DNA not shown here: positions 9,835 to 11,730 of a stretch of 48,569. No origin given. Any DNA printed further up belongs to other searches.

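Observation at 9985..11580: One membrane polypeptide fuses a Cys-based phosphatase to a DAG-kinase-family lipid kinase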

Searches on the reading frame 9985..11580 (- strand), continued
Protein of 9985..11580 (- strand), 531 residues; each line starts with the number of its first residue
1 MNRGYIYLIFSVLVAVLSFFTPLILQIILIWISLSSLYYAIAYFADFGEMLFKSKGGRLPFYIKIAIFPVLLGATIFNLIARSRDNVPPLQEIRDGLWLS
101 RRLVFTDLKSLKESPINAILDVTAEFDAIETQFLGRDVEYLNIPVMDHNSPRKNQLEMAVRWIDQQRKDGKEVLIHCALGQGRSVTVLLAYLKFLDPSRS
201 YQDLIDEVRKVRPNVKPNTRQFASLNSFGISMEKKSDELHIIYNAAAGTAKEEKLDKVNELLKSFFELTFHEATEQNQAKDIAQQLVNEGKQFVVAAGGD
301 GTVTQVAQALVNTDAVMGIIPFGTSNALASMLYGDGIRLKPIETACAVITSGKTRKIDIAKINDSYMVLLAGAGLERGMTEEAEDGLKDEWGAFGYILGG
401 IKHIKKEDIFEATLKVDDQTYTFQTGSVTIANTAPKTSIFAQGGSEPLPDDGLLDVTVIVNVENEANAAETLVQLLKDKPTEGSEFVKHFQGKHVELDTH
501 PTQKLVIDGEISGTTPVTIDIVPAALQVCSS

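Call 12: search_solved_structures(query=window:9985-11580:-, max_evalue=0.01, show_alignments=3)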
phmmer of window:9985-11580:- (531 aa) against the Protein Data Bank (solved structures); distinct sequences matched with E-value up to 0.01: 72 (the best 60 are shown).
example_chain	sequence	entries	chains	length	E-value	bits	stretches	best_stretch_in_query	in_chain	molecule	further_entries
2qv7_A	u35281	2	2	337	2.1e-16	63.1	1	239-518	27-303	Diacylglycerol Kinase DgkB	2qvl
3t5p_A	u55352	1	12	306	6.1e-16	61.6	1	235-523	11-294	BmrU protein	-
3s40_A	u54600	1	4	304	7.2e-16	61.4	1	235-523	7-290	diacylglycerol kinase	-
4wrr_A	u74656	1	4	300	8.3e-16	61.2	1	236-523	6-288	putative diacylglycerol kinase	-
4wer_A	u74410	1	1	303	9.5e-16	61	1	241-528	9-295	Diacylglycerol kinase catalytic domain protein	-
5z5b_A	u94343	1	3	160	2.8e-12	49.6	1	132-223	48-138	Protein-tyrosine phosphatase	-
5z59_A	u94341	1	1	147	6.6e-12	48.3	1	132-222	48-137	Protein-tyrosine phosphatase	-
5z5a_A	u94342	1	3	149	6.7e-12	48.3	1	132-222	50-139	Protein-tyrosine phosphatase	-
9e9l_A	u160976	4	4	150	1.3e-11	47.4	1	117-222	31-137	ShufPTP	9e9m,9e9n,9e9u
2p1r_A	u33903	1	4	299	9.8e-11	44.5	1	275-526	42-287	Lipid kinase yegS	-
3lj8_A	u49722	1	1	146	3.2e-10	42.8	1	93-230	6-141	Tyrosine-protein phosphatase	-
2jgr_A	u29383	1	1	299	4.9e-10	42.2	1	276-526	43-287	YEGS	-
8i7o_J2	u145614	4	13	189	6e-10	41.9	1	74-230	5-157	Dual specificity phosphatase 21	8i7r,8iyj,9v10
2bon_A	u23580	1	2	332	6.7e-10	41.7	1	277-526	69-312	LIPID KINASE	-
1mkp_A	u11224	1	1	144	5e-09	38.8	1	96-225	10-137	PYST1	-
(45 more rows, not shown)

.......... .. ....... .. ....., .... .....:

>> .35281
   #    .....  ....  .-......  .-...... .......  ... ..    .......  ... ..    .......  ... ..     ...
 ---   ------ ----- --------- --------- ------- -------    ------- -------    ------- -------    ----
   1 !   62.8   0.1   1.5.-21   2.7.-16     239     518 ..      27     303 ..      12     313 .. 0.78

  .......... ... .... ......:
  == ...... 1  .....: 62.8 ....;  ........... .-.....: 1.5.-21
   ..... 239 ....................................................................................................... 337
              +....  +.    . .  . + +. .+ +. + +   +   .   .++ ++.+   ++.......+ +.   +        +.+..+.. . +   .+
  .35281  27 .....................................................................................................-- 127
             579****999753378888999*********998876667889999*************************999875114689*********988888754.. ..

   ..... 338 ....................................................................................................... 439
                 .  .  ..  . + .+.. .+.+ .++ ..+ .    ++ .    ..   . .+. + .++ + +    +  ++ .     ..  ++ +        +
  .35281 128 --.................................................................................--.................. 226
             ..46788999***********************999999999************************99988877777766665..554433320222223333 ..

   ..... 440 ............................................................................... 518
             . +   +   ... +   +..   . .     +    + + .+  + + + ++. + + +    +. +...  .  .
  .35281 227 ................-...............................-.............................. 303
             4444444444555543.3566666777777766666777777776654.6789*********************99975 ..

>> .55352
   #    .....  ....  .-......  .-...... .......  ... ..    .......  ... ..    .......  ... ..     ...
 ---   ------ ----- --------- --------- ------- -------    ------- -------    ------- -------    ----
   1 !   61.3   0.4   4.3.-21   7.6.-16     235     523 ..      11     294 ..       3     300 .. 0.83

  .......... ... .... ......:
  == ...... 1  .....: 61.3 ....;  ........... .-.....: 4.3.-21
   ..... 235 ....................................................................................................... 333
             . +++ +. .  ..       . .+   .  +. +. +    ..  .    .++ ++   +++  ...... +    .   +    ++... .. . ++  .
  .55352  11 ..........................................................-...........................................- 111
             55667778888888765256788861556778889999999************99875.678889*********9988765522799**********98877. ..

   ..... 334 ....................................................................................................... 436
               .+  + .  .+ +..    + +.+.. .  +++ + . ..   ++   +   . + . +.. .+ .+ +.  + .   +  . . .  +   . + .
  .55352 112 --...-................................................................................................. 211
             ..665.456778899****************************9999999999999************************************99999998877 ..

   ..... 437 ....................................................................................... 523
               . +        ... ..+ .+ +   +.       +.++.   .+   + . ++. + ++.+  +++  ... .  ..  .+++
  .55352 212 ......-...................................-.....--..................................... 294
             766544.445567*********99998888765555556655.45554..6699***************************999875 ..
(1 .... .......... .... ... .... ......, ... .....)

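Call 14: find_encoding_contigs(protein=P0003, flank=8000, max_places=2)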
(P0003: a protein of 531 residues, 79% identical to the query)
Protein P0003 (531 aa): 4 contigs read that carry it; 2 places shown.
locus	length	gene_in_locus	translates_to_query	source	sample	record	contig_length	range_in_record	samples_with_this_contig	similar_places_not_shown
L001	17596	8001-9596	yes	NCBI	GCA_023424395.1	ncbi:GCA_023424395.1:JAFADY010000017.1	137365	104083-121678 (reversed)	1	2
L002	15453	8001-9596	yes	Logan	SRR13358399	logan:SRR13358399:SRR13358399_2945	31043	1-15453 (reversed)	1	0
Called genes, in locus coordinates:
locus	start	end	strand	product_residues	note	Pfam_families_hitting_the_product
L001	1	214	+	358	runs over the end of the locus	PF16115:DUF4831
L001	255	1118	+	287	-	PF13739:PdaC, PF11738:DUF3298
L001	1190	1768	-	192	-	PF04264:YceI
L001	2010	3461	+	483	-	PF19295:SufBD_N, PF01458:SUFBD_core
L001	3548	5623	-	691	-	PF19310:TOP_N (faint), PF01432:Peptidase_M3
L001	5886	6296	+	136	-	PF13648:Lipocalin_4 (faint)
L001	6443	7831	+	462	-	PF13638:PIN_4, PF02562:PhoH, PF13604:AAA_30 (faint)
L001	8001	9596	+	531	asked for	PF00782:DSPc, PF22784:PTP-SAK, PF22785:Tc-R-P, PF14566:PTPlike_phytase (weak), PF00781:DAGK_cat, PF19279:YegS_C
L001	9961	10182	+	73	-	-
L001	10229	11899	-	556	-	PF03109:ABC1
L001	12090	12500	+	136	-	-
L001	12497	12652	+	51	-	-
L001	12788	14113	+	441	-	PF03572:Peptidase_S41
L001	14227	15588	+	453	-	PF13393:tRNA-synt_His, PF03129:HGTP_anticodon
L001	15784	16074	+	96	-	-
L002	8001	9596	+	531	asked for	PF00782:DSPc, PF22784:PTP-SAK, PF22785:Tc-R-P, PF14566:PTPlike_phytase (weak), PF00781:DAGK_cat, PF19279:YegS_C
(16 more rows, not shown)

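Call 15: find_encoding_contigs(protein=P0016, flank=8000, max_places=2)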
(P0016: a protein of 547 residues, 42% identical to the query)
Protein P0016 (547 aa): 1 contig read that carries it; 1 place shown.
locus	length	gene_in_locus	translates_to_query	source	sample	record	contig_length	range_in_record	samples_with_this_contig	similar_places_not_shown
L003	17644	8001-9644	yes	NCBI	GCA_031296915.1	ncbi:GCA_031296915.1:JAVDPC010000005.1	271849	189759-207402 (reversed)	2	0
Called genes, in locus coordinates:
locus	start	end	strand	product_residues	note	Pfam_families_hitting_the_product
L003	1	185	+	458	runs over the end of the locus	PF01547:SBP_bac_1, PF13416:SBP_bac_8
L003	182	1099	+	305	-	PF00528:BPD_transp_1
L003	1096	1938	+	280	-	PF00528:BPD_transp_1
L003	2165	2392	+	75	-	-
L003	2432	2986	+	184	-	-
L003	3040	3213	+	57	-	-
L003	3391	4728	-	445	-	PF02885:Glycos_trans_3N, PF00591:Glycos_transf_3, PF07831:PYNP_C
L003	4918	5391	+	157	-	-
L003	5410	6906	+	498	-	PF00089:Trypsin, PF13365:Trypsin_2, PF00595:PDZ, PF12812:PDZ_1 (faint), PF13180:PDZ_2, PF17820:PDZ_6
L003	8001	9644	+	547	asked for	PF00782:DSPc, PF00781:DAGK_cat, PF19279:YegS_C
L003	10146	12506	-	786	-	PF01569:PAP2, PF12951:PATR (weak)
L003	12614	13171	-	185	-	PF08207:EFP_N, PF01132:EFP, PF09285:Elong-fact-P_C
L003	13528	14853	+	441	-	PF03331:LpxC, PF22817:ApeP-like, PF07977:FabA, PF22818:ApeI-like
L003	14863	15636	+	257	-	PF00132:Hexapep (weak), PF25087:GMPPB_C (faint), PF00132:Hexapep, PF13720:Acetyltransf_11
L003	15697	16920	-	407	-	PF00355:Rieske, PF13806:Rieske_2 (weak), PF19112:VanA_C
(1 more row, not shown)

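Call 16: find_encoding_contigs(protein=P0034, flank=8000, max_places=2)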
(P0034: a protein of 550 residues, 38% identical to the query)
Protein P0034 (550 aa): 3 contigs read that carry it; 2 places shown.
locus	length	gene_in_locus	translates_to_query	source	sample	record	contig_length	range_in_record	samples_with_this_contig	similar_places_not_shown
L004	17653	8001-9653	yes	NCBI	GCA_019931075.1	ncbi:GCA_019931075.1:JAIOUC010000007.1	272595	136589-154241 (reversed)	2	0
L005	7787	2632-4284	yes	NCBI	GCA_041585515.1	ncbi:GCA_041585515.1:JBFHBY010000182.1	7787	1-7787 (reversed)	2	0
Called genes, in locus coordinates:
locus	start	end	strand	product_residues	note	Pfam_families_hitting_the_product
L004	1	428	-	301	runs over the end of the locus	PF00924:MS_channel_2nd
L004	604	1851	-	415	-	PF00171:Aldedh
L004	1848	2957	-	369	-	PF00696:AA_kinase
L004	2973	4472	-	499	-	PF00474:SSF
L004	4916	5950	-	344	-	PF21338:Top1B_N_bact, PF01028:Topoisom_I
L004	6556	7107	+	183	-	-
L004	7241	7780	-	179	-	PF11086:DUF2878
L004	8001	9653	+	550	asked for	PF00782:DSPc, PF14566:PTPlike_phytase (weak), PF22784:PTP-SAK, PF22785:Tc-R-P, PF00781:DAGK_cat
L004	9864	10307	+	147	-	PF01814:Hemerythrin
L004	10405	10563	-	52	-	PF01679:Pmp3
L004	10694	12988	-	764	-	PF00672:HAMP (weak), PF00990:GGDEF, PF00563:EAL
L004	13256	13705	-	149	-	PF03840:SecG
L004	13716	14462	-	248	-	PF00121:TIM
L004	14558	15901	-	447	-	PF02878:PGM_PMM_I, PF02879:PGM_PMM_II, PF02880:PGM_PMM_III, PF00408:PGM_PMM_IV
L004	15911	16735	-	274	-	PF00809:Pterin_bind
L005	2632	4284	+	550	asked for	PF00782:DSPc, PF14566:PTPlike_phytase (weak), PF22784:PTP-SAK, PF22785:Tc-R-P, PF00781:DAGK_cat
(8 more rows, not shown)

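Call 31: find_related_loci(query=A2, collection=genome_contigs, flank=6000)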
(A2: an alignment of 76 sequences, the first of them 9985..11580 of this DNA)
Query A2 (531 aa) in genome_contigs; peptide patterns used: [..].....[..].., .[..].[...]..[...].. (x = any residue, [..] = any of these).
415 stretches matched a pattern; 382 encode a relative of the query (tblastn E <= 1e-3); the best 80 are kept; 80 distinct loci.
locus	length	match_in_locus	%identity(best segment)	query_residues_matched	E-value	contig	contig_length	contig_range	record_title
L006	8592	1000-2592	91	1-531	0e+0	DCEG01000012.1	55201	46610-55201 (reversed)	MAG TPA_asm: Bacteroidales bacterium UBA1035 UBA1035_contig_29, whole genome shotgun sequence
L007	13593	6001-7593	79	1-531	0e+0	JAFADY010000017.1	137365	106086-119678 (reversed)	MAG: Bacteroidetes bacterium isolate OH_SBB_97 k127_581801, whole genome shotgun sequence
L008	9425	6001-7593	78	1-531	0e+0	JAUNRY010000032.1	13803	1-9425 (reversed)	MAG: Bacteroidia bacterium isolate S3R_St_51_sub NODE_2579_length_13803_cov_6.569028, whole genome shotgun sequence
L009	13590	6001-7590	66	1-529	0e+0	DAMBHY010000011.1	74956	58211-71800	MAG TPA_asm: Dysgonamonadaceae bacterium isolate CTOTU48917 NODE_86_length_74956_cov_11.300757, whole genome shotgun seq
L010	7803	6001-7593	49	1-528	6e-173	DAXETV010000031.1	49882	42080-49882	MAG TPA_asm: Cyclobacteriaceae bacterium isolate cl_S6C862 S6Ck119_35392, whole genome shotgun sequence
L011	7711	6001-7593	49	1-528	2e-171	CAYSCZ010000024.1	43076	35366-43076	MAG TPA_asm: uncultured Roseivirgaceae bacterium isolate SRP141376_co5_409 genome assembly, contig: NODE_1969_length_430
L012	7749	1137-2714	51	1-528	2e-170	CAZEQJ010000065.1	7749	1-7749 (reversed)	MAG TPA_asm: uncultured Cytophagales bacterium isolate SRP141376_co5_367 genome assembly, contig: NODE_22627_length_7749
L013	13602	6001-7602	43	1-528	5e-149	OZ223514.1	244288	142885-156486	MAG: uncultured Ruficoccus sp. isolate b2a3d85c-2e17-47e2-9e32-7ac6437316b9 genome assembly, chromosome: 43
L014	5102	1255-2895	43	1-528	8e-147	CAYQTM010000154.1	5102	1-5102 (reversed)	MAG TPA_asm: uncultured Opitutales bacterium isolate SRP252850_co1_29 genome assembly, contig: NODE_30372_length_5102_co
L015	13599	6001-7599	41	1-528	5e-141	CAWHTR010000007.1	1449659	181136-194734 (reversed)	MAG: uncultured Verrucomicrobiae bacterium isolate MFD03250.bin.2.101 genome assembly, contig: contig_7304, whole genome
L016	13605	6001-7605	42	1-528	1e-140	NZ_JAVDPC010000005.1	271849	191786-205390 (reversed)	Cerasicoccus frondis strain NBRC 105381 contig5, whole genome shotgun sequence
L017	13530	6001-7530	43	24-528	1e-134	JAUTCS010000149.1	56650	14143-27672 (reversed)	MAG: Verrucomicrobiota bacterium JB024 k141_75461, whole genome shotgun sequence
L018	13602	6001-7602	39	1-528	1e-116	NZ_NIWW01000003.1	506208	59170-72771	Lacimicrobium sp. SS2-24 contig3, whole genome shotgun sequence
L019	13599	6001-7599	40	7-528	4e-116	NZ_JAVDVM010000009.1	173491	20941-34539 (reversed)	Rheinheimera pacifica strain 3879 Ga0454469_09, whole genome shotgun sequence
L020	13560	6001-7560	40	18-528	1e-113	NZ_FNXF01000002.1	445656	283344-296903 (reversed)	Rheinheimera pacifica strain DSM 17616, whole genome shotgun sequence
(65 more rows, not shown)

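Call 32: predict_structure(alignment_id=A2)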
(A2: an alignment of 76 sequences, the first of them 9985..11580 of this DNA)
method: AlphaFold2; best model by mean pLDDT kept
length: 531 residues; sequences in the alignment: 76
mean_pLDDT: 85.0   pTM: 0.64
mean pLDDT of the five models: 85.0, 85.0, 84.8, 84.7, 81.9
residues with pLDDT >= 90: 218; 70-90: 256; 50-70: 53; < 50: 4
segments of 3 or more residues with pLDDT < 50: 233-235
pLDDT, mean of each block of 10 residues (from residue 1): 87 96 95 94 83 78 89 84 81 92 83 90 81 77 86 84 85 85 90 89 93 87 80 63 75 81 83 89 95 92 93 94 80 82 84 87 91 84 61 60 66 97 93 86 86 94 76 71 79 97 90 93 94 75
secondary structure, 60 per line:
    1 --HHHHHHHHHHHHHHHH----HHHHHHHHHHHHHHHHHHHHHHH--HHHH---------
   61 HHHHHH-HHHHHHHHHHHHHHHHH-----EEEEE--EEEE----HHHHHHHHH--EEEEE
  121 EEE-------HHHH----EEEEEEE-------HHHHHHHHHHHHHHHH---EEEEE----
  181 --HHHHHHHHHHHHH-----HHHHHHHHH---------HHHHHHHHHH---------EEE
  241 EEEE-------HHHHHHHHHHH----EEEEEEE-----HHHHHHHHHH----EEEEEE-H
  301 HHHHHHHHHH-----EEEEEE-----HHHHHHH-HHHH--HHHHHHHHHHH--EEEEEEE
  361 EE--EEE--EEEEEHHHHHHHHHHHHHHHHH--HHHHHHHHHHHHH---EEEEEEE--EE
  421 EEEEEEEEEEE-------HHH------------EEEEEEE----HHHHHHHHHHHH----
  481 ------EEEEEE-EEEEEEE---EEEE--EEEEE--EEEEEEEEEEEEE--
elements in order: H3-18 H23-45 H48-51 H61-66 H68-84 E90-94 E97-100 H105-113 E116-123 H131-134 E139-145 H153-168 E172-176 H183-195 H201-209 H219-228 E238-244 H252-262 E267-273 H279-288 E293-298 H300-310 E316-321 H327-333 H335-338 H341-351 E354-362 E365-367 E370-374 H375-391 H394-406 E410-416 E419-431 E454-460 H465-476 E487-492 E494-500 E504-507 E510-514 E517-529
